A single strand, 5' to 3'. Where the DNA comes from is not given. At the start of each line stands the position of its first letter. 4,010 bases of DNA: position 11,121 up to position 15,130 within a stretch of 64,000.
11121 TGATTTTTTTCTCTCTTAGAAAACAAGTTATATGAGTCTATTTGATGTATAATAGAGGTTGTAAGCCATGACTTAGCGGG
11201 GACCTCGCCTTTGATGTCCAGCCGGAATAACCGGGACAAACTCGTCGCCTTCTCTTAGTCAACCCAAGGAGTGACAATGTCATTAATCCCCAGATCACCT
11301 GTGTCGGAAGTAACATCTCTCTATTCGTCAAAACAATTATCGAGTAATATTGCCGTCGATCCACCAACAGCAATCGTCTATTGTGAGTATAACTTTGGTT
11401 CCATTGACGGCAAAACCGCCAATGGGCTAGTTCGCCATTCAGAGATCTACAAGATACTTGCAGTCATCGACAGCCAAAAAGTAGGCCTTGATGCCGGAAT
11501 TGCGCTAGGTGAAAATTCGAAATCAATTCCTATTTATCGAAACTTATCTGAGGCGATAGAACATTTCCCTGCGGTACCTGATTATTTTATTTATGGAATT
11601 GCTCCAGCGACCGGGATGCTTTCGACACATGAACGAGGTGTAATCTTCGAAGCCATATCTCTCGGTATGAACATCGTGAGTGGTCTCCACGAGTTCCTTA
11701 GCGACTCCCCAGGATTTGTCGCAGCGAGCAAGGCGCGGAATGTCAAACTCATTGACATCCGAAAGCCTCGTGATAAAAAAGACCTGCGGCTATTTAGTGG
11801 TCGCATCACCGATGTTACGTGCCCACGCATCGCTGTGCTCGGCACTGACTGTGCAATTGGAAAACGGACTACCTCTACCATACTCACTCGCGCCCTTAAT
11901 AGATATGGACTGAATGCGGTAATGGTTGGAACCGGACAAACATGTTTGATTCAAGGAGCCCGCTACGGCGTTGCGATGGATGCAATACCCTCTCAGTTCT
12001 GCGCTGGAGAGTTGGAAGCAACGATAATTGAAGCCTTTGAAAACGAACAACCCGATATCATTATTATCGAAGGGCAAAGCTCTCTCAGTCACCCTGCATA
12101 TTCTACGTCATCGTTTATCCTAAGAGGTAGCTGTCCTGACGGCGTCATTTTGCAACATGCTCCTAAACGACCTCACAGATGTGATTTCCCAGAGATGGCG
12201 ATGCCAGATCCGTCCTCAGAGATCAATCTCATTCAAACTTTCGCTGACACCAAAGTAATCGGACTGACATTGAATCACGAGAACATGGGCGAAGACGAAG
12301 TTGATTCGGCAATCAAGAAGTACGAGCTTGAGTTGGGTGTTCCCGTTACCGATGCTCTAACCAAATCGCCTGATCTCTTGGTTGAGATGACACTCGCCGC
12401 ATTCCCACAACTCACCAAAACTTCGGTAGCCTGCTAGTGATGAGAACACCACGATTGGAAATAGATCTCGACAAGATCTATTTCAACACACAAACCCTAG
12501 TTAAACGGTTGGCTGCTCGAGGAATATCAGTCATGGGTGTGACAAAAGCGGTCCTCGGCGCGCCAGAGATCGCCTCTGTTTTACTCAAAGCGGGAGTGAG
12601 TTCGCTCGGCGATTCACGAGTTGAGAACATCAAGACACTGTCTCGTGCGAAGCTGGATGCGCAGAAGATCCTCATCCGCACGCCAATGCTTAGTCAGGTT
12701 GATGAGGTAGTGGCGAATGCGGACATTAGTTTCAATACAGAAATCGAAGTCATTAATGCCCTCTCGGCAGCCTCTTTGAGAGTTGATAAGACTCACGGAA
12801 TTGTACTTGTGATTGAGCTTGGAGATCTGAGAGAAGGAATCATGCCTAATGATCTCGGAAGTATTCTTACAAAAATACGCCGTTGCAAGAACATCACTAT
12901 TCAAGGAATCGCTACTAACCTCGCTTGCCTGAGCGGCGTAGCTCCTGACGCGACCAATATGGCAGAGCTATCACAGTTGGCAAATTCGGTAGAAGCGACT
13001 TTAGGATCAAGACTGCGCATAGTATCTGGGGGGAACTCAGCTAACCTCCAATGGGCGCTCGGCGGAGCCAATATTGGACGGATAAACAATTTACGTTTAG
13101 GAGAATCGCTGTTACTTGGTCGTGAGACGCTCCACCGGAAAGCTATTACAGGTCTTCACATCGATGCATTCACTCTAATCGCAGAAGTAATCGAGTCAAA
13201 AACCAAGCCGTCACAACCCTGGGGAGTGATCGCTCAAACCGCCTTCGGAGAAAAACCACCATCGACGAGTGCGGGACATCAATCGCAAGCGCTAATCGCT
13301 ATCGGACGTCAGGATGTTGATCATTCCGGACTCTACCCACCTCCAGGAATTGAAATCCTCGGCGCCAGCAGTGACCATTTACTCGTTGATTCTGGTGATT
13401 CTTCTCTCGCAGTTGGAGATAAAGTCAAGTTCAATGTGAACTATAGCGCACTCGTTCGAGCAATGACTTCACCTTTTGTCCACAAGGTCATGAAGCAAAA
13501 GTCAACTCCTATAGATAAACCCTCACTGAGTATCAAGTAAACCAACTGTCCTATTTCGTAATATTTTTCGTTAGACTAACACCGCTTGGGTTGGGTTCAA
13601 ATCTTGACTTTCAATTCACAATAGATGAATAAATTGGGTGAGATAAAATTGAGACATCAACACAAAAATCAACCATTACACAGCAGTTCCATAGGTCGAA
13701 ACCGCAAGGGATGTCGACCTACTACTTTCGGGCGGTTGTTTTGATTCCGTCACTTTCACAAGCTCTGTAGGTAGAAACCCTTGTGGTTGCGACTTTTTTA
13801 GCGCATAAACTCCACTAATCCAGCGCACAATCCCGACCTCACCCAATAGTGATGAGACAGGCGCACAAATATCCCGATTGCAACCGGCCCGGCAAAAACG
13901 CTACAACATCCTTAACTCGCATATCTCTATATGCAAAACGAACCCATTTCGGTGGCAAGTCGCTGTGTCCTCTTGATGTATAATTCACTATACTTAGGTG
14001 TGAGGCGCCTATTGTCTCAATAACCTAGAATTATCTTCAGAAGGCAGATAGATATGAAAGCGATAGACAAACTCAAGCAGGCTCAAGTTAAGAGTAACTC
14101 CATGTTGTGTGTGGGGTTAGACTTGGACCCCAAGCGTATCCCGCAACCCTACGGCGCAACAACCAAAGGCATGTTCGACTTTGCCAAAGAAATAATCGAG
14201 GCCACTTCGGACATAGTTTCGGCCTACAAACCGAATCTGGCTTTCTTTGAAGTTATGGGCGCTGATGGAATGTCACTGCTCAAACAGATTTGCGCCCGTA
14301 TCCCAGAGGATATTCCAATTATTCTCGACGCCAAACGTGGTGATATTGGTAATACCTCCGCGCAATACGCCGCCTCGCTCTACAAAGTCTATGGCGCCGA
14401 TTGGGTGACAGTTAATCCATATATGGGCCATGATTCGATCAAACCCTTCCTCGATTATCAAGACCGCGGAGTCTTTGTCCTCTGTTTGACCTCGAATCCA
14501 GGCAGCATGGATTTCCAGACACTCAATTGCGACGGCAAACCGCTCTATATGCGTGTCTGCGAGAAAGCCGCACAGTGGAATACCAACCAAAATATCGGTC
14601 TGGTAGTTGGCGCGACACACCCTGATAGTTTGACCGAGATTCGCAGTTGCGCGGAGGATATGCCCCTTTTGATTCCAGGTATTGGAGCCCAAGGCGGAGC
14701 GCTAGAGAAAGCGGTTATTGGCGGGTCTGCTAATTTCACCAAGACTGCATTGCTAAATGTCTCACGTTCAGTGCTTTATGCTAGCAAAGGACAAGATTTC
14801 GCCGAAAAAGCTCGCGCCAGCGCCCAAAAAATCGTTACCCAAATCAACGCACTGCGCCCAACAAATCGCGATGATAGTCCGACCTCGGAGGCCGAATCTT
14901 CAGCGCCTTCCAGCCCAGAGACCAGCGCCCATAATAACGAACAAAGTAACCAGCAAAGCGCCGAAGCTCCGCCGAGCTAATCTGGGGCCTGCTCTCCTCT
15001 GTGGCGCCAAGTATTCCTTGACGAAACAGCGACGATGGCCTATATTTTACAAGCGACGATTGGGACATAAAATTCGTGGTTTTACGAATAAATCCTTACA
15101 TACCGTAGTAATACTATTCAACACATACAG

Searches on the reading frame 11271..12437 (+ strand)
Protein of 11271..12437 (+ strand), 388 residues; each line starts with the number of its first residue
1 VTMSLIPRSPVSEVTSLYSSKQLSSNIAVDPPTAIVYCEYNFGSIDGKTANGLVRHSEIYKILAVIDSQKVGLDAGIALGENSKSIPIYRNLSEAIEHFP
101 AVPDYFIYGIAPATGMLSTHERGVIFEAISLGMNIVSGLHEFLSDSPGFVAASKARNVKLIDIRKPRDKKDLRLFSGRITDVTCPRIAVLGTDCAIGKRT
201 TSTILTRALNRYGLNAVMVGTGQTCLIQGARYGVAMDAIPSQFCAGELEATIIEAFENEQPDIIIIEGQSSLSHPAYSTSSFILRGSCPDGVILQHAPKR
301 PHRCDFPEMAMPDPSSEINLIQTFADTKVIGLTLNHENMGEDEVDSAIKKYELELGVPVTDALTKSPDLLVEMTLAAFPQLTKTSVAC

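Call 54: search_protein_families(library=ncbifam, proteins=[window:11271-12437:+], max_evalue=1e-15)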
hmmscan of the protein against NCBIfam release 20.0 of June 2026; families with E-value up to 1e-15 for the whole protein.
window:11271-12437:+ (388 aa): 1 family
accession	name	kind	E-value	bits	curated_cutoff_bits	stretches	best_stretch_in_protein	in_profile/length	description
NF041892.1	DgcN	equivalog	2.2e-48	164.9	480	1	106-372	60-324/326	N-acetyltransferase DgcN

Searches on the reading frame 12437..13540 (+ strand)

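Call 54: search_protein_families(library=ncbifam, proteins=[window:12437-13540:+], max_evalue=1e-15)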
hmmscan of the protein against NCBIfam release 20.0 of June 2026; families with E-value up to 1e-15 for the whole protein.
window:12437-13540:+ (367 aa): 1 family
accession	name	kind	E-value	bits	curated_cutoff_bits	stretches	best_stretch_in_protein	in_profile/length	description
NF040742.1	racem_Orr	exception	3.2e-111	371.8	480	1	5-352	2-351/351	ornithine racemase Orr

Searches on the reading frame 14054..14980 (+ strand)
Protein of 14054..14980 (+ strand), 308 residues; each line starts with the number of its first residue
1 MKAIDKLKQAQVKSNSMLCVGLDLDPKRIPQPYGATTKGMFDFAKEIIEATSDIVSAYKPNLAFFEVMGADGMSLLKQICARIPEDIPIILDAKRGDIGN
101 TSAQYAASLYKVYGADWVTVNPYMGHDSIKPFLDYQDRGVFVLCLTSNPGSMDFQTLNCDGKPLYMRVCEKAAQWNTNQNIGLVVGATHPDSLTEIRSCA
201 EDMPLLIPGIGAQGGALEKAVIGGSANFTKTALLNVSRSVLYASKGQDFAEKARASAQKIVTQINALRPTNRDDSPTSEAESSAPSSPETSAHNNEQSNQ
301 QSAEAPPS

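Call 54: search_protein_families(library=ncbifam, proteins=[window:14054-14980:+], max_evalue=1e-15)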
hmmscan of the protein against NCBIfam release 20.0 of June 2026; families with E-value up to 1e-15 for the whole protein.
window:14054-14980:+ (308 aa): 3 families
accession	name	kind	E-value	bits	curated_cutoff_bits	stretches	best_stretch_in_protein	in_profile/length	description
TIGR02127.1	pyrF_sub2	equivalog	1.1e-75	254.2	110.6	1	5-253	3-260/261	orotidine-5'-phosphate decarboxylase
NF004034.0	PRK05500.1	equivalog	1.4e-60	205.2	656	1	1-264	1-265/478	bifunctional orotidine-5'-phosphate decarboxylase/orotate phosphoribosyltransferase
NF010386.0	PRK13813.1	equivalog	3.2e-17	62.9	208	1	44-226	19-188/216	orotidine 5'-phosphate decarboxylase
